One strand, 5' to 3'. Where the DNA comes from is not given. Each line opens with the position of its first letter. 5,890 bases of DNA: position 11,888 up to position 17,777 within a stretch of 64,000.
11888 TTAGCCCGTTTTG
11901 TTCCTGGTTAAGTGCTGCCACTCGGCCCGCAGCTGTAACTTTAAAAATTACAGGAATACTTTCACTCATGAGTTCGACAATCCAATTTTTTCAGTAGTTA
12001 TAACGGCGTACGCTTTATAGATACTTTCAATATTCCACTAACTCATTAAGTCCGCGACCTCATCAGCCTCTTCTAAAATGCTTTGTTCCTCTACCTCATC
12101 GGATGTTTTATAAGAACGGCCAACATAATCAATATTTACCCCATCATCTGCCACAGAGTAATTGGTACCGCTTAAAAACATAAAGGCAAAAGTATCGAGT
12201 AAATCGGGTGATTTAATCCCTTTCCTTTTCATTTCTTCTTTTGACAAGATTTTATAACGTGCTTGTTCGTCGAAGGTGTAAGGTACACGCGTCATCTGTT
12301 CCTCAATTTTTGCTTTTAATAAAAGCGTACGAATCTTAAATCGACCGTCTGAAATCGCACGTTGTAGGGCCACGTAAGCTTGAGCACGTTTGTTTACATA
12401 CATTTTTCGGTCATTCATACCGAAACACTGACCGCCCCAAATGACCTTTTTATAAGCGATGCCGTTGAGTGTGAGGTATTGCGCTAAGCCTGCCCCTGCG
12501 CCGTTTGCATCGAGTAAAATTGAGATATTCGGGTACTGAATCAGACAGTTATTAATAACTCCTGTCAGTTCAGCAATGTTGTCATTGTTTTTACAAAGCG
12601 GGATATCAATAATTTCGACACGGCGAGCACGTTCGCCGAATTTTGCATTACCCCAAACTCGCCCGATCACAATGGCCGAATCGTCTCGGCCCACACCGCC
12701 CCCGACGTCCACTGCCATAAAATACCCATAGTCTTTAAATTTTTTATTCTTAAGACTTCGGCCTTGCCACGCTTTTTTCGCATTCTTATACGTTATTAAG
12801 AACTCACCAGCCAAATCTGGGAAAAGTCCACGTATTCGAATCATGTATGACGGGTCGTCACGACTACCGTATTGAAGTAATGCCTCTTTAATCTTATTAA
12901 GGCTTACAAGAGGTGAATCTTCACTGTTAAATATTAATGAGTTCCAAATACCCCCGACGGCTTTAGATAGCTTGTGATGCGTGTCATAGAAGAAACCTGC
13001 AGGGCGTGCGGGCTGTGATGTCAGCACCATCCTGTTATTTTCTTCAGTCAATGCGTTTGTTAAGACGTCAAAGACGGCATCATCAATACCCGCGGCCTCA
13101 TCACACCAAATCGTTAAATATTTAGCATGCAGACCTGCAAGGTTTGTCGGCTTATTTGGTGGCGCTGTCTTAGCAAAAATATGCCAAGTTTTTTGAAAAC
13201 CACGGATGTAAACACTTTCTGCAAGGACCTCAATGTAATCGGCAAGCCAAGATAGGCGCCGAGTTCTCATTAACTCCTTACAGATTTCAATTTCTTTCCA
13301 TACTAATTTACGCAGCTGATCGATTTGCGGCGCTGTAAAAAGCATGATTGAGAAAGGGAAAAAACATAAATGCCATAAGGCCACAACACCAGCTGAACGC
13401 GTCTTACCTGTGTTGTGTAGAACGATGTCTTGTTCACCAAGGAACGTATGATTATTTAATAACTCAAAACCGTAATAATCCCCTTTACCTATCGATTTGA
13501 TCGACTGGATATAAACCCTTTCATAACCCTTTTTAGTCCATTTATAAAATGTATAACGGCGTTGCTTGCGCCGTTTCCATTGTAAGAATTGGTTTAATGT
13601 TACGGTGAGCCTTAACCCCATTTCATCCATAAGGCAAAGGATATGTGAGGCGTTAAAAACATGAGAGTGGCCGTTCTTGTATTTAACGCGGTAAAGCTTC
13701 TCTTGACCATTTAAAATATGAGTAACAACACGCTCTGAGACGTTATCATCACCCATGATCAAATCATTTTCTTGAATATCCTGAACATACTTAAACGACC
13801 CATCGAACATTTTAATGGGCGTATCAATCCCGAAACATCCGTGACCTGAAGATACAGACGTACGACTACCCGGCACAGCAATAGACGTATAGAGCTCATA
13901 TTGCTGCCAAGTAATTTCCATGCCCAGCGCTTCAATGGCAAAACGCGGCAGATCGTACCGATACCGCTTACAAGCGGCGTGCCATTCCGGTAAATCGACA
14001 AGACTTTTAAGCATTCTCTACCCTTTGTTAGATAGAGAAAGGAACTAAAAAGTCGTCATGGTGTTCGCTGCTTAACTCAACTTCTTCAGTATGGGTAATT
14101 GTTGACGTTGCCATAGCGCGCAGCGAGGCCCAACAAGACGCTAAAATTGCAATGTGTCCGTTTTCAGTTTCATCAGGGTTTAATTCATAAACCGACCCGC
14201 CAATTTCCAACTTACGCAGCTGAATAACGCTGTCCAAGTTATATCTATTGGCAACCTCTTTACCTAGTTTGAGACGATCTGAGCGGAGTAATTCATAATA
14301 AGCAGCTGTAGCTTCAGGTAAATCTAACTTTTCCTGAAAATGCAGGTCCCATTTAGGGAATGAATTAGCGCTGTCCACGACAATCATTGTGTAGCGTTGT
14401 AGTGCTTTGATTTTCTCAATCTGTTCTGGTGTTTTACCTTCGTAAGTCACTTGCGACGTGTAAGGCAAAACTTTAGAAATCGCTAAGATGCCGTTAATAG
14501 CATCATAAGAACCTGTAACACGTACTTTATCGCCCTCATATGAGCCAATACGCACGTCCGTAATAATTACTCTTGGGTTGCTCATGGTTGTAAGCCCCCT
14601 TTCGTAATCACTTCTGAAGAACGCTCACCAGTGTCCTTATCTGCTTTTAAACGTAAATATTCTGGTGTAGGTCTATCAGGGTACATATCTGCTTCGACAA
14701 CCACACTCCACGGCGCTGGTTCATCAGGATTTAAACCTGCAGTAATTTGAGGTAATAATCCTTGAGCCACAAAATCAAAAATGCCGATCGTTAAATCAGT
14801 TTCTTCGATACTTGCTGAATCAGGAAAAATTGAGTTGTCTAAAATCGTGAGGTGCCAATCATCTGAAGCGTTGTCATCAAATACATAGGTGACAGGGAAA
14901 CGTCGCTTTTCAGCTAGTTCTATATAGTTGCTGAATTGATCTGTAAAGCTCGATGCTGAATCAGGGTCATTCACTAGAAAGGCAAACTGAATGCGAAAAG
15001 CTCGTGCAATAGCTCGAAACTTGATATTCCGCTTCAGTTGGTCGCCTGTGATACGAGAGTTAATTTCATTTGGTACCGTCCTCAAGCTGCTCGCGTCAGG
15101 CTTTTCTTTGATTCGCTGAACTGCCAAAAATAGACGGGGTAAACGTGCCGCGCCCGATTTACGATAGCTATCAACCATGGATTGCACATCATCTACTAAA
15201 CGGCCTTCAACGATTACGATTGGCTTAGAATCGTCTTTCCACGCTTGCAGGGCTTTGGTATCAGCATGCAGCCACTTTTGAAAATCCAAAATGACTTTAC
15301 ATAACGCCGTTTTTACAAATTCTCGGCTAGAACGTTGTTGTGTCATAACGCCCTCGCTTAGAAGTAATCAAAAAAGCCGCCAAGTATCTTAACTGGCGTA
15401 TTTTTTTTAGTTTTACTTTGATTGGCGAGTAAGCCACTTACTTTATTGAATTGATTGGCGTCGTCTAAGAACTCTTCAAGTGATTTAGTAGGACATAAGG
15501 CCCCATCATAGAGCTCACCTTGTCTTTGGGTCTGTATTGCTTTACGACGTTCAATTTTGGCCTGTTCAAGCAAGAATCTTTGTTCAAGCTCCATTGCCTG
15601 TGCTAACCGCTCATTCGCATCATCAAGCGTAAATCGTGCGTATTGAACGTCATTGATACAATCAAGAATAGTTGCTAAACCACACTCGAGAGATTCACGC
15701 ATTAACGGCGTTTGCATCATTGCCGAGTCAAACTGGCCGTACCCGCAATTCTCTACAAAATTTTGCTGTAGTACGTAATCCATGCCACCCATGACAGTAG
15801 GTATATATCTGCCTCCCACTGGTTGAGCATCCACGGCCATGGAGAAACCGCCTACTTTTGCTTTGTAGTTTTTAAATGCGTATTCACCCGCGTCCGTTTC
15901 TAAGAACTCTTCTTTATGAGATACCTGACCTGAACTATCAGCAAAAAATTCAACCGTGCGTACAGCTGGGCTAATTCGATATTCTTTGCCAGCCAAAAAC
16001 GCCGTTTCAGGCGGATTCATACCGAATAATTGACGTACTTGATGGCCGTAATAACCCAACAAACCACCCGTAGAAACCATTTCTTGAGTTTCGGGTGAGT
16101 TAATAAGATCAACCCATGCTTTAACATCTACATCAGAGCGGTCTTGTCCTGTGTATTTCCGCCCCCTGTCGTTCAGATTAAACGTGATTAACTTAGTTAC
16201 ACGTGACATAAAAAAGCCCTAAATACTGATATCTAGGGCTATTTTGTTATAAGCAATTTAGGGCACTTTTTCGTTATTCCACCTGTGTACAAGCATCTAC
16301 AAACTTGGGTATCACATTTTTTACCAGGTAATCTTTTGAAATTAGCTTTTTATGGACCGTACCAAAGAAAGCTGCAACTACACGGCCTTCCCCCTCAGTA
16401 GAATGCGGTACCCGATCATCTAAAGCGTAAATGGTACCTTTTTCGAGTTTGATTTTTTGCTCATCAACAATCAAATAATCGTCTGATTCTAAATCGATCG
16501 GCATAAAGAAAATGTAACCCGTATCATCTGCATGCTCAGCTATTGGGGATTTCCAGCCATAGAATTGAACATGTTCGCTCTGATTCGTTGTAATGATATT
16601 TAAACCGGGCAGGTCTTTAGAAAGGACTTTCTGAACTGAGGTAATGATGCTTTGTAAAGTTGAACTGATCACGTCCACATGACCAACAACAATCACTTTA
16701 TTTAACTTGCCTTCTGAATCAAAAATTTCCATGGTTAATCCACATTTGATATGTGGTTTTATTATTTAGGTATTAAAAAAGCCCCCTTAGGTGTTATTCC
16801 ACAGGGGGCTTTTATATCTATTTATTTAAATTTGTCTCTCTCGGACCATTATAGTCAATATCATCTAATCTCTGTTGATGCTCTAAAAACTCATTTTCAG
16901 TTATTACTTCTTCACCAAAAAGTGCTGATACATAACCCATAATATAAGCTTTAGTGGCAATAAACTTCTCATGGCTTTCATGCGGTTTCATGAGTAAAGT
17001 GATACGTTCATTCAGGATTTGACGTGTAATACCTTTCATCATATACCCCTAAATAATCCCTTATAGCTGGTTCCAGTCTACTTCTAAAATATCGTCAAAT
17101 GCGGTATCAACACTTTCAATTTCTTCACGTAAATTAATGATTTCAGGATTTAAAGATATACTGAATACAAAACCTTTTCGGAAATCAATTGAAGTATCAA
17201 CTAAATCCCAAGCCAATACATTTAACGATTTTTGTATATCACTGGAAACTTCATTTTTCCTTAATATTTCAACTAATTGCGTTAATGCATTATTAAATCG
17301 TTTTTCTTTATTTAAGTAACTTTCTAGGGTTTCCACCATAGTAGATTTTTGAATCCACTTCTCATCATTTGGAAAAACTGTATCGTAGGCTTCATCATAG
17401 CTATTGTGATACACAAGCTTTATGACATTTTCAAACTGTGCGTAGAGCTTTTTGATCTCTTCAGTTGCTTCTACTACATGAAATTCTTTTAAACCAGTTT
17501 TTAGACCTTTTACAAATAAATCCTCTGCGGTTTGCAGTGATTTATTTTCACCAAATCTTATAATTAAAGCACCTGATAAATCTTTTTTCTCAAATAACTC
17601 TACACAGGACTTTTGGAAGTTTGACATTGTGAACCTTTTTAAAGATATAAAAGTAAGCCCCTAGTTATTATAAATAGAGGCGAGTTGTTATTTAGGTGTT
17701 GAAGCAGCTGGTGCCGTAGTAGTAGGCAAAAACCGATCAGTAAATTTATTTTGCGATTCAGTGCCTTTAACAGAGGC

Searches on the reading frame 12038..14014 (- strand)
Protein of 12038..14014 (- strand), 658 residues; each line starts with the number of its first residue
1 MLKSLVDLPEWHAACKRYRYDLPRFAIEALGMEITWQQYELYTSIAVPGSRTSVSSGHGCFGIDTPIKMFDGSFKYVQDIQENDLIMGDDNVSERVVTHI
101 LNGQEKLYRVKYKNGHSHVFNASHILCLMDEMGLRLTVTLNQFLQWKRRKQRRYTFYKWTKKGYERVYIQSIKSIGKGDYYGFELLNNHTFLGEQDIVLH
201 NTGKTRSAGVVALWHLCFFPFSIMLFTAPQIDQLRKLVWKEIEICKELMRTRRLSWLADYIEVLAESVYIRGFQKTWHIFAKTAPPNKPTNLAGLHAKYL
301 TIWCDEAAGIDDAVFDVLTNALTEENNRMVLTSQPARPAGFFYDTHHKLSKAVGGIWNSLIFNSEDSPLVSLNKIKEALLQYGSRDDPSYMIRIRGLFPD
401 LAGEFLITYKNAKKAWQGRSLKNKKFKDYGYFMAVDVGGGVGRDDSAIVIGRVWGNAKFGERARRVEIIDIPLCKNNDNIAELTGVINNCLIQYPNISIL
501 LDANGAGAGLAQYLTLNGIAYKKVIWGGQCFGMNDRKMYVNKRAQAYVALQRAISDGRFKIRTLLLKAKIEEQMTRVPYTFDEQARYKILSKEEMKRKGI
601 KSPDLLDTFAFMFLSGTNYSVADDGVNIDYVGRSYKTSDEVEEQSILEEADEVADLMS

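Call 93: search_protein_families(library=phrogs, proteins=[window:12038-14014:-], max_evalue=0.00001)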
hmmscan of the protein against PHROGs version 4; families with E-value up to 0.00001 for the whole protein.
window:12038-14014:- (658 aa): 4 families
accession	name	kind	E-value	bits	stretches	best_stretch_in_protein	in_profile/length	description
phrog_34449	-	unknown function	5.3e-68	230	1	3-233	4-241/241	-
phrog_5902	-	unknown function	7e-59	200.9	1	200-504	58-356/359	-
phrog_2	-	head and packaging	7.7e-38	131.8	1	190-619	265-598/807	terminase large subunit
phrog_20197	-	unknown function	4.2e-15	57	1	1-60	1-60/158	-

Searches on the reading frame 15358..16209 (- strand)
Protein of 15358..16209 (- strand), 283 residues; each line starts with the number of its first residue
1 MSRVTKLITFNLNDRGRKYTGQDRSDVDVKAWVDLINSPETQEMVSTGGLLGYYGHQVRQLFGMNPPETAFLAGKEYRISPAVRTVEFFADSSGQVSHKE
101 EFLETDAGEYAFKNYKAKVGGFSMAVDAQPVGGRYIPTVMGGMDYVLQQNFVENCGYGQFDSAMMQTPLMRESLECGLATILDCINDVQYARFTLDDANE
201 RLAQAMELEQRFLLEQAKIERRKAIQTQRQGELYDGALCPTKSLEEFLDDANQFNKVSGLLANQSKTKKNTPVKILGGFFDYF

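Call 93: search_protein_families(library=phrogs, proteins=[window:15358-16209:-], max_evalue=0.00001)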
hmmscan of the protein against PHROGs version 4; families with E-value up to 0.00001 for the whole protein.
window:15358-16209:- (283 aa): 3 families
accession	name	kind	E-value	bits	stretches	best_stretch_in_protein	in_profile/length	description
phrog_4727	-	unknown function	1.9e-113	379.9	1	1-281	4-305/305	-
phrog_30560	-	unknown function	6.8e-45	154.7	1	4-165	6-165/294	-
phrog_1801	-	tail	8.3e-26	92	1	9-228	11-238/339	tail fiber protein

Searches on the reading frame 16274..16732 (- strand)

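Call 93: search_protein_families(library=phrogs, proteins=[window:16274-16732:-], max_evalue=0.00001)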
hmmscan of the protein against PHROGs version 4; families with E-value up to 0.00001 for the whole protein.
window:16274-16732:- (152 aa): 1 family
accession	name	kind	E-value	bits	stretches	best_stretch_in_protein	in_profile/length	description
phrog_28827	-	unknown function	7.3e-99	329.2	1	1-152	1-152/152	-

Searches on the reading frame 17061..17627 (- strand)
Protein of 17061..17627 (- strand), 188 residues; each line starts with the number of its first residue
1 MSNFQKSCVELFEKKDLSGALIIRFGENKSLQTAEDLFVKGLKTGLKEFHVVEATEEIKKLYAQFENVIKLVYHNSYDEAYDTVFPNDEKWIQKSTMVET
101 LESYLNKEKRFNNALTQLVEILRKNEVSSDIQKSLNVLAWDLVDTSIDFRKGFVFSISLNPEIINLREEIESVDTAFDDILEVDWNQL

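Call 93: search_protein_families(library=phrogs, proteins=[window:17061-17627:-], max_evalue=0.00001)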
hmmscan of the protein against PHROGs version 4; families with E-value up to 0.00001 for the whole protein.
window:17061-17627:- (188 aa): 1 family
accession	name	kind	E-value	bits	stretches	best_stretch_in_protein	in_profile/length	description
phrog_38301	-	unknown function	1.3e-17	64.9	1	1-87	1-88/89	-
